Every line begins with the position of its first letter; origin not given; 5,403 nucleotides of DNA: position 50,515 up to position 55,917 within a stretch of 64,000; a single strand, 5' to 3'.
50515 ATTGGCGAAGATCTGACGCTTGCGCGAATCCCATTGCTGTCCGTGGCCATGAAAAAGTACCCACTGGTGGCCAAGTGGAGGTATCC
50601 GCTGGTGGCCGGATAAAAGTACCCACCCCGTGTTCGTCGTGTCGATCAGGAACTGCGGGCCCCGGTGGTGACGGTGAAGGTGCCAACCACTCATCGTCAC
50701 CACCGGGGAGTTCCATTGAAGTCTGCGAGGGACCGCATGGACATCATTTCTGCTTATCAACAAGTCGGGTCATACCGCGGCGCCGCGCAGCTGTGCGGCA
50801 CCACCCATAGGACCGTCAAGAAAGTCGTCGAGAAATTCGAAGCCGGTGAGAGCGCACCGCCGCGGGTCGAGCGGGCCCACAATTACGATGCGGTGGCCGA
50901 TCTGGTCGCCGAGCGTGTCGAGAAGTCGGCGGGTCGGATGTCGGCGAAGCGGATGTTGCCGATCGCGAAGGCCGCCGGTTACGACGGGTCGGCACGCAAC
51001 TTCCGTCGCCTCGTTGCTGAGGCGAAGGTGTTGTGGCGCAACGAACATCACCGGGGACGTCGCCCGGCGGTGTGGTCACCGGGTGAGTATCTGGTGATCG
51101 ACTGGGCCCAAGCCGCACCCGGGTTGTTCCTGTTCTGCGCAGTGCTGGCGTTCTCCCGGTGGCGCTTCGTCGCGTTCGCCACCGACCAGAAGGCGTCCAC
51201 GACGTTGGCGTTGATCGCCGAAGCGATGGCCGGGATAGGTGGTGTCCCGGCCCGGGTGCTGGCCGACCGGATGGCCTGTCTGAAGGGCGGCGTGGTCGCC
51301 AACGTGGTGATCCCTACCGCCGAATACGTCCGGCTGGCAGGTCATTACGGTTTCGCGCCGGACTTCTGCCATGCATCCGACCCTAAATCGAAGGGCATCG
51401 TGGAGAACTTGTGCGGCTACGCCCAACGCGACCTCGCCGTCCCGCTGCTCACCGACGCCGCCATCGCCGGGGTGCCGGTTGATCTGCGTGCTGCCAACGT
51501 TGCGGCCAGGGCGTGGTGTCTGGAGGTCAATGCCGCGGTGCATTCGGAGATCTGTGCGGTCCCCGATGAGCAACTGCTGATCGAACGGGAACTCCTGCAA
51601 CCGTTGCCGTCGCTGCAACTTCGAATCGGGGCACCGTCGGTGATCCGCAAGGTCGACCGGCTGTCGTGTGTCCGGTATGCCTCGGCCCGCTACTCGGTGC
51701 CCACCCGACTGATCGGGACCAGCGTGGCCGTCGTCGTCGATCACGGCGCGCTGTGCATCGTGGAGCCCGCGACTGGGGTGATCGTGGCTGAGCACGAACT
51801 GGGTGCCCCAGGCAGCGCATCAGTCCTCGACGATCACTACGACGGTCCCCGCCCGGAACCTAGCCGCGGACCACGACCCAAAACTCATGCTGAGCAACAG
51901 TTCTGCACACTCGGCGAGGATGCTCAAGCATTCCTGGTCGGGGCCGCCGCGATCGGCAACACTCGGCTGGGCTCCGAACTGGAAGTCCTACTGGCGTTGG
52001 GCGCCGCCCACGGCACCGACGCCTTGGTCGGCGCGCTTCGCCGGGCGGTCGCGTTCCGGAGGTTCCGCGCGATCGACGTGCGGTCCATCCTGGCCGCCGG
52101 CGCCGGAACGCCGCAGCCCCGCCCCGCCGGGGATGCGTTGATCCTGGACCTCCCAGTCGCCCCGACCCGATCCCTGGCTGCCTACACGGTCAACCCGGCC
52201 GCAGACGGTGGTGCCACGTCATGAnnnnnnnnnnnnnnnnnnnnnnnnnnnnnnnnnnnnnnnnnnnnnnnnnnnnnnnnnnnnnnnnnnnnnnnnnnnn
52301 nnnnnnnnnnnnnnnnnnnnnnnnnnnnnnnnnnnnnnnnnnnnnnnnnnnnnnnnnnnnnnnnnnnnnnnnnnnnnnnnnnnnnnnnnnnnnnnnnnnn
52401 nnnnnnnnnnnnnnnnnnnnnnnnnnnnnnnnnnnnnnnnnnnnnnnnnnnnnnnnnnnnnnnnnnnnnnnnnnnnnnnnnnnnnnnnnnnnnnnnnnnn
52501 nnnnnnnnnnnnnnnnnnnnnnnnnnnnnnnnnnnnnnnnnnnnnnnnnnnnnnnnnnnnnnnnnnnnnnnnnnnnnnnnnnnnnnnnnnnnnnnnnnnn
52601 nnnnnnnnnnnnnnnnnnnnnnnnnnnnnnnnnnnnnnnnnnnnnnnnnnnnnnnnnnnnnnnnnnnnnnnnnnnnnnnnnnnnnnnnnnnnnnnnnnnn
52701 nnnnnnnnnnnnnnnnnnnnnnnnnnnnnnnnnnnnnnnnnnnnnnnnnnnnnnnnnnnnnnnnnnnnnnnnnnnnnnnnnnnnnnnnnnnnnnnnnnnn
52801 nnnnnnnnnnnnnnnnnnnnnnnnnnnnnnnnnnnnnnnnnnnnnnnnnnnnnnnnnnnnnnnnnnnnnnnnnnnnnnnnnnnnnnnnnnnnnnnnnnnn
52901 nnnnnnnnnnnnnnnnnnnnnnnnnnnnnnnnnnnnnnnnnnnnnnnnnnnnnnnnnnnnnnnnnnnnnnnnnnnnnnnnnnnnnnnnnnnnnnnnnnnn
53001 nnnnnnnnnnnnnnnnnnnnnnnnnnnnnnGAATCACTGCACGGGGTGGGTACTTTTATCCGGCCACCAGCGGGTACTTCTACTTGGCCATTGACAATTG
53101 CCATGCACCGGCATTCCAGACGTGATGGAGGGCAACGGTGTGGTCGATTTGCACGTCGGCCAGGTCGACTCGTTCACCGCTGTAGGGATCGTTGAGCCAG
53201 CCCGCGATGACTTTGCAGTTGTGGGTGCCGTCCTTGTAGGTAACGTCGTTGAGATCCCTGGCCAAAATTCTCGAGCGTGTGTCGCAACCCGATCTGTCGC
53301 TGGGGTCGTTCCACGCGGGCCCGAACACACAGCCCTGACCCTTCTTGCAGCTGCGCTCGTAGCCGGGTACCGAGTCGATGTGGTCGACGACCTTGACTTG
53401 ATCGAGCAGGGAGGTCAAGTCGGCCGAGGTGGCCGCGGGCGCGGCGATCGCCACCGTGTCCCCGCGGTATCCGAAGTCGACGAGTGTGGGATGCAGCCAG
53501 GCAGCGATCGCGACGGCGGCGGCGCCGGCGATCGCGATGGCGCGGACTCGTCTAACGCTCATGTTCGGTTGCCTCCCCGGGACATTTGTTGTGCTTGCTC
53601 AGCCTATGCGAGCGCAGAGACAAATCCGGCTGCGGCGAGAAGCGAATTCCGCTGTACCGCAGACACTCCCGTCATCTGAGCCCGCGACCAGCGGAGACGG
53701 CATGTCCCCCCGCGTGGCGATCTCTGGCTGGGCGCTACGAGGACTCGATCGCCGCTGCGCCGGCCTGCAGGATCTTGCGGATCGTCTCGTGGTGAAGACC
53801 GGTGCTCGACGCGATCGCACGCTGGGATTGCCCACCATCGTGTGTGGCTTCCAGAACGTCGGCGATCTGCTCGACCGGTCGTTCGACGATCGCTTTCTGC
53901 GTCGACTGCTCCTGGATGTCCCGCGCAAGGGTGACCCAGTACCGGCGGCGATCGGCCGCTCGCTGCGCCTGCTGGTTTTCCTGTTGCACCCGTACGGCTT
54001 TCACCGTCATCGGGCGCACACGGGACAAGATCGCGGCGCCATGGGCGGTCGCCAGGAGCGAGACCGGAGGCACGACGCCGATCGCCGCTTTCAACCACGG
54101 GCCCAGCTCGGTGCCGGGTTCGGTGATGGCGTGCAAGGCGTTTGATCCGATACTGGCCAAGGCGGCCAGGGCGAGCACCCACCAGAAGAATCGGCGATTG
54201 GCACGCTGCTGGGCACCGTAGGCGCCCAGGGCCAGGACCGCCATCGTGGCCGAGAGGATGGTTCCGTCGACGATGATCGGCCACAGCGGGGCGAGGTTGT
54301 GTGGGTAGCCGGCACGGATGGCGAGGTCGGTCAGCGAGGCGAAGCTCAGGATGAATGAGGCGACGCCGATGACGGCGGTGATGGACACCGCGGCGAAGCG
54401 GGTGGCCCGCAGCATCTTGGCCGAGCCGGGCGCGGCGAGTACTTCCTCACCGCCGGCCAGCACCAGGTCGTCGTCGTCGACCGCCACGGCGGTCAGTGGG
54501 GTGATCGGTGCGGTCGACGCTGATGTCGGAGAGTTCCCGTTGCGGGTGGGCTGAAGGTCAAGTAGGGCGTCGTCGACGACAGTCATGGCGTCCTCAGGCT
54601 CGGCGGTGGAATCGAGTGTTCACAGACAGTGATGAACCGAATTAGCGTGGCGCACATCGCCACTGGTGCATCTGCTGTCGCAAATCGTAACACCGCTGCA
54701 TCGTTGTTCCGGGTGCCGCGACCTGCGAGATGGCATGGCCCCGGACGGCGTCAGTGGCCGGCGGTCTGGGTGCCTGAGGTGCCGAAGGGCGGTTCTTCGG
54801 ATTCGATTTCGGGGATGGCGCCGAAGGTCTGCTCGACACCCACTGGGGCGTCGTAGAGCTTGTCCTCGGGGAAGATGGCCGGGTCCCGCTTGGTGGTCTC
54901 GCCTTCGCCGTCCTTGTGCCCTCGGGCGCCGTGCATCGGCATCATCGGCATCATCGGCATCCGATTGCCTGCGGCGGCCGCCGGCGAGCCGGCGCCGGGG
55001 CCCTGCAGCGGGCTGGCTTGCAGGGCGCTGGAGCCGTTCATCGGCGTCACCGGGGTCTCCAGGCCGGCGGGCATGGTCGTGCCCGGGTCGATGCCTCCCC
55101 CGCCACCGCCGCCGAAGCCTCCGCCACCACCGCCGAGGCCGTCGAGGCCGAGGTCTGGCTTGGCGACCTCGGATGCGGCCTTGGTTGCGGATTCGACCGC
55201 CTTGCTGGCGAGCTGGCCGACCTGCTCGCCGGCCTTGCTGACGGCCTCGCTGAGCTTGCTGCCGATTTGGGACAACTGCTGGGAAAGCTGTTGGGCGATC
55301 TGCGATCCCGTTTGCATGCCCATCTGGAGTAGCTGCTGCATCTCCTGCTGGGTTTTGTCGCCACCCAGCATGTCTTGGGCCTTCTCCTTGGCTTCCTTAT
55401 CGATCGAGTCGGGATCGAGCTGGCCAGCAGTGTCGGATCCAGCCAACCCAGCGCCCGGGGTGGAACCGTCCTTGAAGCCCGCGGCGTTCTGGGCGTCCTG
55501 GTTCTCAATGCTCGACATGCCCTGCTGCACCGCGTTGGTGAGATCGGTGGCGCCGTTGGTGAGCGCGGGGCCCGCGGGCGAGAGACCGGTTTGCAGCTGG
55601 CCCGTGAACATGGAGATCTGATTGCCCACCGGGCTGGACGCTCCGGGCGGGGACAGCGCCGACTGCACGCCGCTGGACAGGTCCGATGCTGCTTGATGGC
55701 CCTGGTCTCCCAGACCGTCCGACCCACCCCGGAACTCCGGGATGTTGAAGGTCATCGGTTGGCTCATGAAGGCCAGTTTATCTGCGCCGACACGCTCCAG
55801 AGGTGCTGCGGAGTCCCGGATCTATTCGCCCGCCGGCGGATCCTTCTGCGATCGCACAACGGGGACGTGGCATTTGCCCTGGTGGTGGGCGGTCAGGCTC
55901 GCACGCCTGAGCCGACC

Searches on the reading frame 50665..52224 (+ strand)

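Call 13: search_protein_families(library=pfam, proteins=[window:50665-52224:+])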
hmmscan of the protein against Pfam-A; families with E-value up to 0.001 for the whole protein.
window:50665-52224:+ (519 aa): 3 families
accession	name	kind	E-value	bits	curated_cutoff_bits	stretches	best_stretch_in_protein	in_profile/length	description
PF22483.2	Mu-transpos_C_2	-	5.8e-10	39.2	27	1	326-378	12-62/73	Mu transposase, C-terminal domain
PF00665.32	rve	-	2e-07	31.6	32.6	1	139-240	4-102/102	Integrase core domain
PF13384.12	HTH_23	-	4.6e-05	23.5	24.6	1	20-64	3-48/50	Homeodomain-like domain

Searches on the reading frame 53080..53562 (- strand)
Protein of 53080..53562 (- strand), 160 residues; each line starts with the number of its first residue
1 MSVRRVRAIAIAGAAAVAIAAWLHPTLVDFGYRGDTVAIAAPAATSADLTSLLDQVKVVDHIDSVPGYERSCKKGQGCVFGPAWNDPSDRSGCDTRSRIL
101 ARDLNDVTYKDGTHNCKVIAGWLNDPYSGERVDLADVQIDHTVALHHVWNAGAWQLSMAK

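Call 62: search_protein_families(library=pfam, max_evalue=1, proteins=[window:53080-53562:-])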
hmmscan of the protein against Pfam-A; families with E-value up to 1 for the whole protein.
window:53080-53562:- (160 aa): 2 families
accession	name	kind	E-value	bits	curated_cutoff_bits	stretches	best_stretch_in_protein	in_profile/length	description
PF07510.16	GmrSD_C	-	0.094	13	23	1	95-154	2-66/138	GmrSD restriction endonucleases, C-terminal domain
PF03606.21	DcuC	-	0.3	10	23.1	1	10-54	132-176/461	C4-dicarboxylate anaerobic carrier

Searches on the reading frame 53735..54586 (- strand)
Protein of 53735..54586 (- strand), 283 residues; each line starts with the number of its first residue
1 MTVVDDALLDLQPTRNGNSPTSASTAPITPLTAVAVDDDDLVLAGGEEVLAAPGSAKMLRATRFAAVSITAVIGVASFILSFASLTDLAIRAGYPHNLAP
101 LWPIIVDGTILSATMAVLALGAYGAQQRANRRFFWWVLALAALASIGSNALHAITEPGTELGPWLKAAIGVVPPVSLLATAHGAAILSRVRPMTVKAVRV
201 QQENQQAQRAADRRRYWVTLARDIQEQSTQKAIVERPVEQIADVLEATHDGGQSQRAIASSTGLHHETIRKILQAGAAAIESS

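Call 14: search_protein_families(library=pfam, proteins=[window:53735-54586:-])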
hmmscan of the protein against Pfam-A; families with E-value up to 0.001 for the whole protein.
window:53735-54586:- (283 aa): 1 family
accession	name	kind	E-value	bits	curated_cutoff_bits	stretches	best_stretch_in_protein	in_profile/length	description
PF10935.13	DUF2637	-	9e-16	58.6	22.8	1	65-183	2-150/161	Protein of unknown function (DUF2637)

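Call 85: search_protein_families(library=padloc, proteins=[window:53735-54586:-], max_evalue=0.01)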
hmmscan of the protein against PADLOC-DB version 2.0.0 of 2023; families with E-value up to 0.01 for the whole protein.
window:53735-54586:- (283 aa): 0 families

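Call 86: search_protein_families(library=phrogs, proteins=[window:53735-54586:-], max_evalue=0.001)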
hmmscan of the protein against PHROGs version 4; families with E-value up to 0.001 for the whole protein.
window:53735-54586:- (283 aa): 2 families
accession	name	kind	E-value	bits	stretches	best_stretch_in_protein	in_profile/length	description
phrog_733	-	integration and excision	9e-22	79.1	1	63-212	80-215/336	excisionase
phrog_2342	-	unknown function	8.1e-19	69.4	2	64-121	78-136/274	-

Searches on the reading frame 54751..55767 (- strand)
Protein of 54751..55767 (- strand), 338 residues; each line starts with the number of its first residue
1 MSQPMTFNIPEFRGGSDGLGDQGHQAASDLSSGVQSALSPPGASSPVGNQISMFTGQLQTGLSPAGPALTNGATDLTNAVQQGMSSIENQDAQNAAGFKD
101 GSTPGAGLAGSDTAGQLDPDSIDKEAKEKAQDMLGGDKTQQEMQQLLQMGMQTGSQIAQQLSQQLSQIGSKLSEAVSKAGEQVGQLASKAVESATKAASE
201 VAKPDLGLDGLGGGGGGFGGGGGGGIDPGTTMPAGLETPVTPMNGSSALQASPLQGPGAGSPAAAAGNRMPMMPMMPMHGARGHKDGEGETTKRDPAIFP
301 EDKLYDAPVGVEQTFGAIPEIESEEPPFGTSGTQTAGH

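Call 14: search_protein_families(library=pfam, proteins=[window:54751-55767:-])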
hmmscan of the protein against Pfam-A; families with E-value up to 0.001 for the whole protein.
window:54751-55767:- (338 aa): 0 families

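Call 62: search_protein_families(library=pfam, max_evalue=1, proteins=[window:54751-55767:-])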
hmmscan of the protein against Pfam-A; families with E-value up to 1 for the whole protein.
window:54751-55767:- (338 aa): 3 families
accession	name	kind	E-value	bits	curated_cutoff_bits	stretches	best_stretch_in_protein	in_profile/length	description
PF01442.23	Apolipoprotein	-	0.065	13.4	90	1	137-192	128-183/190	Apolipoprotein A1/A4/E domain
PF09718.15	Tape_meas_lam_C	-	0.56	10.8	23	0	173-203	15-45/76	Lambda phage tail tape-measure protein (Tape_meas_lam_C)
PF07464.16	ApoLp-III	-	0.62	10.6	36.3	0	49-92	36-79/146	Apolipophorin-III precursor (apoLp-III)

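Call 85: search_protein_families(library=padloc, proteins=[window:54751-55767:-], max_evalue=0.01)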
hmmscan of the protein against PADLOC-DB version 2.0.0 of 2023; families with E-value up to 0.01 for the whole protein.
window:54751-55767:- (338 aa): 2 families
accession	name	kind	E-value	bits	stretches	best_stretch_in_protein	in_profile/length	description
PDLC00638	ZorA2|ZorA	-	0.00066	16.6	1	68-197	363-487/545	MotA/ExbB/TolQ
PDLC00600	ZorA1|ZorA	-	0.0061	13.2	0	14-202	291-475/677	MotA/ExbB/TolQ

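Call 86: search_protein_families(library=phrogs, proteins=[window:54751-55767:-], max_evalue=0.001)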
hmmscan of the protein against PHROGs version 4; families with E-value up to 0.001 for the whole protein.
window:54751-55767:- (338 aa): 0 families
